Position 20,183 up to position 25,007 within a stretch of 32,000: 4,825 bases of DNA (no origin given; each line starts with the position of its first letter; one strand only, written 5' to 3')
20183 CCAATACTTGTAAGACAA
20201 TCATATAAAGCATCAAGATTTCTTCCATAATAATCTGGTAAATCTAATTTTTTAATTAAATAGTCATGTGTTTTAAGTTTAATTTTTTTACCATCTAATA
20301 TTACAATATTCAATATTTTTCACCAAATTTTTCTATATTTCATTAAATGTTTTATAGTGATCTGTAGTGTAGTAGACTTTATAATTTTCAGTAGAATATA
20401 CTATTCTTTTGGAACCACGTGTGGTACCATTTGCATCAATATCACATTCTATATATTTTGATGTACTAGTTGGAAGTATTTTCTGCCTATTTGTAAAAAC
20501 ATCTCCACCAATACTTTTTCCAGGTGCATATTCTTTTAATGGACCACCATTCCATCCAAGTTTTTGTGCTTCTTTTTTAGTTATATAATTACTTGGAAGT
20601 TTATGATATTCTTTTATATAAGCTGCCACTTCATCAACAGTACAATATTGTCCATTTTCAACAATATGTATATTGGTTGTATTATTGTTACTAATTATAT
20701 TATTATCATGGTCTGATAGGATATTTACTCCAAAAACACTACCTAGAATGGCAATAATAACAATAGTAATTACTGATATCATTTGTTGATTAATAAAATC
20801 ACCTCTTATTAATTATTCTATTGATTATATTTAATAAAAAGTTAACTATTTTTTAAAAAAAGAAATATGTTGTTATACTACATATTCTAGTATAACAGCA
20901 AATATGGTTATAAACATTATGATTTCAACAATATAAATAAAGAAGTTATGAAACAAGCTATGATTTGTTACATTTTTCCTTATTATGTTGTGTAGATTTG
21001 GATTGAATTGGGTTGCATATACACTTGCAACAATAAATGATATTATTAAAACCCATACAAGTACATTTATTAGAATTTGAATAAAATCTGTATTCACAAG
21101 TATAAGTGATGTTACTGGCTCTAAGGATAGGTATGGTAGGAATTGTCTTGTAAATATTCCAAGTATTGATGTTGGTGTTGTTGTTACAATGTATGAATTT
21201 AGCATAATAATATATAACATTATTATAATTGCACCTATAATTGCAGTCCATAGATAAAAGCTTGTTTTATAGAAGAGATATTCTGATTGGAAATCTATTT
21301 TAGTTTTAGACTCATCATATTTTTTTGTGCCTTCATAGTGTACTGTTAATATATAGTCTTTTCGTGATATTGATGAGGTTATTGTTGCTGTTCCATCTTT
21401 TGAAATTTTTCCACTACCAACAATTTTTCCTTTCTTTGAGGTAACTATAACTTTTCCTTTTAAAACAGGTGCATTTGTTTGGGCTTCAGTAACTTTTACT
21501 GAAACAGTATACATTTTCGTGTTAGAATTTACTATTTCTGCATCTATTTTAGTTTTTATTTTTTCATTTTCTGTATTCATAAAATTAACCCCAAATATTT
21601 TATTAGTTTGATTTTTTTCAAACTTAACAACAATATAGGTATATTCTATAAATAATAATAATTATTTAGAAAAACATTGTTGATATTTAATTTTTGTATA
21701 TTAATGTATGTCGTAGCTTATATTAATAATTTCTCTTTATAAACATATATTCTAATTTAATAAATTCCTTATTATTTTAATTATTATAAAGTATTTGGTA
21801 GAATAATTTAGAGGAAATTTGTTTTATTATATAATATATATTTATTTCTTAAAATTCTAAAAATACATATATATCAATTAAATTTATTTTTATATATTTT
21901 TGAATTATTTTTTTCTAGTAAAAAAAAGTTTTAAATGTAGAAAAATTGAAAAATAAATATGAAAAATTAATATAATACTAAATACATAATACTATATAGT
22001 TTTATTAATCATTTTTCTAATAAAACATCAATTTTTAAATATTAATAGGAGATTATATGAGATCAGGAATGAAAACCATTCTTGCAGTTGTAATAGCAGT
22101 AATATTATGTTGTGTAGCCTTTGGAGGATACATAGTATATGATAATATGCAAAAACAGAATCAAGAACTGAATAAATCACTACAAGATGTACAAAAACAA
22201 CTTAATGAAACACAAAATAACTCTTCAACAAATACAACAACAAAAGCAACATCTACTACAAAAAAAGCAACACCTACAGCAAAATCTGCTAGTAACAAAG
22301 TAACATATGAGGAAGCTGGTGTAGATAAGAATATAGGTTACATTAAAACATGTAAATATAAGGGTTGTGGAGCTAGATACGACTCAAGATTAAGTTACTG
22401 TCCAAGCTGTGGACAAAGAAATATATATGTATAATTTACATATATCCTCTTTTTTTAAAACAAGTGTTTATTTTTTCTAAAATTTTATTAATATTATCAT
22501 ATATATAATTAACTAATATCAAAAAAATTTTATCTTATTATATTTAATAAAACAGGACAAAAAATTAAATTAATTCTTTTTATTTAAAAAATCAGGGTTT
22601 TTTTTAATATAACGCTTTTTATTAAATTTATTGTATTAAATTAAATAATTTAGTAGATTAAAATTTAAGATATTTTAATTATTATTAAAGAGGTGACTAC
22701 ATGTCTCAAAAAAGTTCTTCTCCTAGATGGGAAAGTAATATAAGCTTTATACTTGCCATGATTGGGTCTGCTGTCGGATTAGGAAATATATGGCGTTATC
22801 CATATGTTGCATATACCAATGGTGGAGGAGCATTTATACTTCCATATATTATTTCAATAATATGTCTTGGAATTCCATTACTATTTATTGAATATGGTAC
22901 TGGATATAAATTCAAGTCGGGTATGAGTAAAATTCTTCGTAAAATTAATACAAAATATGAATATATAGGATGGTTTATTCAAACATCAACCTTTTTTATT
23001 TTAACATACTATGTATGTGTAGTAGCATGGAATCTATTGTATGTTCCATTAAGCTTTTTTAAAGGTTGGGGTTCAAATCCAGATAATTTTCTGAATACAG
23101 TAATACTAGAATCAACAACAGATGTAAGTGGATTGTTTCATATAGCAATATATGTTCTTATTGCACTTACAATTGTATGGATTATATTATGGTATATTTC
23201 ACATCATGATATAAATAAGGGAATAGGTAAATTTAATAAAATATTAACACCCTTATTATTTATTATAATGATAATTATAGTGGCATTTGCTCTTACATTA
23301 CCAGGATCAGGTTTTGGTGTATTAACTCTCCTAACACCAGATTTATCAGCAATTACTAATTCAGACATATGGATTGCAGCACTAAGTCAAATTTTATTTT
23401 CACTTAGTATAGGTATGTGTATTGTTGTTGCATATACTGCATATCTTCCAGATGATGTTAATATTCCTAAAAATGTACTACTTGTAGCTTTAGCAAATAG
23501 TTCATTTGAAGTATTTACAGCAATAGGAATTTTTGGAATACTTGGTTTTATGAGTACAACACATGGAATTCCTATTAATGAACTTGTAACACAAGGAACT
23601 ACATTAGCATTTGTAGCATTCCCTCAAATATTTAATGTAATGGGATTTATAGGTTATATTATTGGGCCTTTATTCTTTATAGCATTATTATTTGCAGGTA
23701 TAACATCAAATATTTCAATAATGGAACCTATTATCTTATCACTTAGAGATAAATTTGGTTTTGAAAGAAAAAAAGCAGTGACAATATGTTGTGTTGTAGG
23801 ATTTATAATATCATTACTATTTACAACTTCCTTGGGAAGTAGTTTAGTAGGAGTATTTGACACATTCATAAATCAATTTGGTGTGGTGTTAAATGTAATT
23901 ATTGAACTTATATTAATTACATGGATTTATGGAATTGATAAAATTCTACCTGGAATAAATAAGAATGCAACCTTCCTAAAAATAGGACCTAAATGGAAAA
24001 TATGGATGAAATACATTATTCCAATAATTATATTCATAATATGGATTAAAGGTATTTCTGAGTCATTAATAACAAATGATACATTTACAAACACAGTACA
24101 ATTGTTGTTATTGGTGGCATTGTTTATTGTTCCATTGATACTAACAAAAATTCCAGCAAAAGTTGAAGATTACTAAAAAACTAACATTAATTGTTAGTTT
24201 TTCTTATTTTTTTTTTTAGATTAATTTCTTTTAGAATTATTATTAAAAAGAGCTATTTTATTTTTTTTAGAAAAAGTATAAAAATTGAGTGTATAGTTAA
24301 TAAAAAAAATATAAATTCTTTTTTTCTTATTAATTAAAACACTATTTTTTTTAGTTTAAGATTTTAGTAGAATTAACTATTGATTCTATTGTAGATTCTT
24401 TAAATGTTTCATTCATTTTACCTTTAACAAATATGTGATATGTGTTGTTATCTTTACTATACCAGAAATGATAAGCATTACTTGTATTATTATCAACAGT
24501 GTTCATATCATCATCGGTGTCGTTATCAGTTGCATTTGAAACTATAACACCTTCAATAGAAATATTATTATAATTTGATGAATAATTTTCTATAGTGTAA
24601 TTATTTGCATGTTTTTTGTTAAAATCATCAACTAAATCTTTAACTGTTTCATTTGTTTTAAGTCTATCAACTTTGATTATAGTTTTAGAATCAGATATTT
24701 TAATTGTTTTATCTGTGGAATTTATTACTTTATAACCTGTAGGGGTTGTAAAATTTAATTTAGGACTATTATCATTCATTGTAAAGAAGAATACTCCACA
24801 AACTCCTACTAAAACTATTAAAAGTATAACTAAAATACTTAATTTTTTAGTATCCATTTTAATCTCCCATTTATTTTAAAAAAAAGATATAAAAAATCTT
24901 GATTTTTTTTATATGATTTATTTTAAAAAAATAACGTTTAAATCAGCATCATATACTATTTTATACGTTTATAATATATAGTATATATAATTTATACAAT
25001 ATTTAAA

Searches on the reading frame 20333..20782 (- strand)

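Call 23: search_protein_families(library=pfam, proteins=[window:20333-20782:-], max_evalue=0.001)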
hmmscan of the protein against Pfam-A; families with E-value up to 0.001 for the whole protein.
window:20333-20782:- (149 aa): 1 family
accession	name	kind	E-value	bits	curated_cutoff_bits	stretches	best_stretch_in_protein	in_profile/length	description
PF00545.25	Ribonuclease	-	1.4e-17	64.4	24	1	51-149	3-97/98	ribonuclease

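Call 70: search_protein_families(library=padloc, proteins=[window:20333-20782:-], max_evalue=0.01)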
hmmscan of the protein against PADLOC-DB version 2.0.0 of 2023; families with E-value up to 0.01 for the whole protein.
window:20333-20782:- (149 aa): 0 families

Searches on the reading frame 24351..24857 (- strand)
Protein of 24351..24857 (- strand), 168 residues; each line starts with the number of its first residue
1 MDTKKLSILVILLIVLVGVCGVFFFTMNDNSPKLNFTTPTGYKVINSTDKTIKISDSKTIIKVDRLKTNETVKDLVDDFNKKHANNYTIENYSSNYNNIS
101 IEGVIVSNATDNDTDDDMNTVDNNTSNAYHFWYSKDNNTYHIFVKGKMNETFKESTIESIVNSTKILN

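Call 24: search_protein_families(library=pfam, proteins=[window:24351-24857:-], max_evalue=0.001)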
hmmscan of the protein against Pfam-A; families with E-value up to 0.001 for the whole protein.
window:24351-24857:- (168 aa): 0 families

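Call 70: search_protein_families(library=padloc, proteins=[window:24351-24857:-], max_evalue=0.01)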
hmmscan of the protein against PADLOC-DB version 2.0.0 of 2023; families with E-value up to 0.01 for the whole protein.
window:24351-24857:- (168 aa): 0 families

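Call 83: search_protein_families(library=pfam, proteins=[window:24351-24857:-], max_evalue=1)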
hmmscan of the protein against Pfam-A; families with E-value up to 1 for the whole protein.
window:24351-24857:- (168 aa): 1 family
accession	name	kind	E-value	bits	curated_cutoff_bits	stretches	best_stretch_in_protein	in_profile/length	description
PF19168.5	DUF5850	-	0.0091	16.9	25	1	9-73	2-67/171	Family of unknown function (DUF5850)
